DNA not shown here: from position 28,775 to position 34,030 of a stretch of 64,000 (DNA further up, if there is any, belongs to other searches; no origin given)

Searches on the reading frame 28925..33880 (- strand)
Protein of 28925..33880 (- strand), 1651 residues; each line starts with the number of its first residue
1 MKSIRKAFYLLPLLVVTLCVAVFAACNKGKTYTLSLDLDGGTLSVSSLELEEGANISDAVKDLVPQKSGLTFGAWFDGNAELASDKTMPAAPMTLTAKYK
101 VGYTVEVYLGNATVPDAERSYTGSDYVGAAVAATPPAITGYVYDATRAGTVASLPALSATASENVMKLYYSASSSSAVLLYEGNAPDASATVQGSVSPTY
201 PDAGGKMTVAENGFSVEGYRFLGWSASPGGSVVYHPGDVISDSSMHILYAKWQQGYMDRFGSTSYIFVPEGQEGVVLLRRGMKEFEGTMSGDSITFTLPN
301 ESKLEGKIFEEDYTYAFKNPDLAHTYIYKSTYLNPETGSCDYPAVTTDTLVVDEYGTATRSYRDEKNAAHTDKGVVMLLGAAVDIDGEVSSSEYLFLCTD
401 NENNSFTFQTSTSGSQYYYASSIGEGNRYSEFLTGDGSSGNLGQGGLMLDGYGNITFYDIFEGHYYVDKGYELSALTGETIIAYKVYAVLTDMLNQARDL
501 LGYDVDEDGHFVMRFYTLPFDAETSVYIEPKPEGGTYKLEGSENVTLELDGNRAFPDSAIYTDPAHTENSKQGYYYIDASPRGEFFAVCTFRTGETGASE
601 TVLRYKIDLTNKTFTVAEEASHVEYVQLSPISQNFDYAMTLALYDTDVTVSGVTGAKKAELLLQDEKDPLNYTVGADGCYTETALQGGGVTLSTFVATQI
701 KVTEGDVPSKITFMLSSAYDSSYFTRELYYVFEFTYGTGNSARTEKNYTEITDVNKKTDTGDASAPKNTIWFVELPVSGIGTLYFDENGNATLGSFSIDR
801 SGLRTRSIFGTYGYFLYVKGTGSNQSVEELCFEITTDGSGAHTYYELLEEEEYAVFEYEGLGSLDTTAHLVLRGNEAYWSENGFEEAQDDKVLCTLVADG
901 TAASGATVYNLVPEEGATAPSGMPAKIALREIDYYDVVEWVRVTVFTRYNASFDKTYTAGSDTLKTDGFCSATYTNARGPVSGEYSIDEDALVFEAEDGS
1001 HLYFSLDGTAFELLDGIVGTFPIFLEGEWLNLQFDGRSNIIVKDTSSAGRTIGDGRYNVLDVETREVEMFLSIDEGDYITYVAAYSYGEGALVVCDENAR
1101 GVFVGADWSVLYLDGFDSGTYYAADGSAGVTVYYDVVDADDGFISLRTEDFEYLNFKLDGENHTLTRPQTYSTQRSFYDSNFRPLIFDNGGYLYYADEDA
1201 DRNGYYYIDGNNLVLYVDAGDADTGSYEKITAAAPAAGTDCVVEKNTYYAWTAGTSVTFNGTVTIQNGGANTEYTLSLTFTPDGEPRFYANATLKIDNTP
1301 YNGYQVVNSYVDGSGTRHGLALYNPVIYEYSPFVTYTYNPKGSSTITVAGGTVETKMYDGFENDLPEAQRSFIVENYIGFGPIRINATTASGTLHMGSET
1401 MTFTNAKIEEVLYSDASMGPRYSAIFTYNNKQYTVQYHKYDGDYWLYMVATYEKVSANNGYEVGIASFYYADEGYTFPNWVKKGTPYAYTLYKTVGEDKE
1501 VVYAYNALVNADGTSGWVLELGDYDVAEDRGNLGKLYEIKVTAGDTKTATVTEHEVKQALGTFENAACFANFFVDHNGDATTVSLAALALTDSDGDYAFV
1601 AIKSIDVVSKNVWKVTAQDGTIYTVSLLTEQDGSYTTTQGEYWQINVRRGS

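Call 7: search_protein_families(library=pfam, max_evalue=0.1, proteins=[window:28925-33880:-])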
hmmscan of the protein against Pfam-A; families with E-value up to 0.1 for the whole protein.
window:28925-33880:- (1651 aa): 2 families
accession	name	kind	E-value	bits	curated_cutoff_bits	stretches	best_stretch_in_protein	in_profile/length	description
PF09479.16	Flg_new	-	2e-11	44.3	27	2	32-98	1-65/65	Listeria-Bacteroides repeat domain (List_Bact_rpt)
PF18998.6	Flg_new_2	-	0.004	17.5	23.6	0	189-230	6-46/73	Divergent InlB B-repeat domain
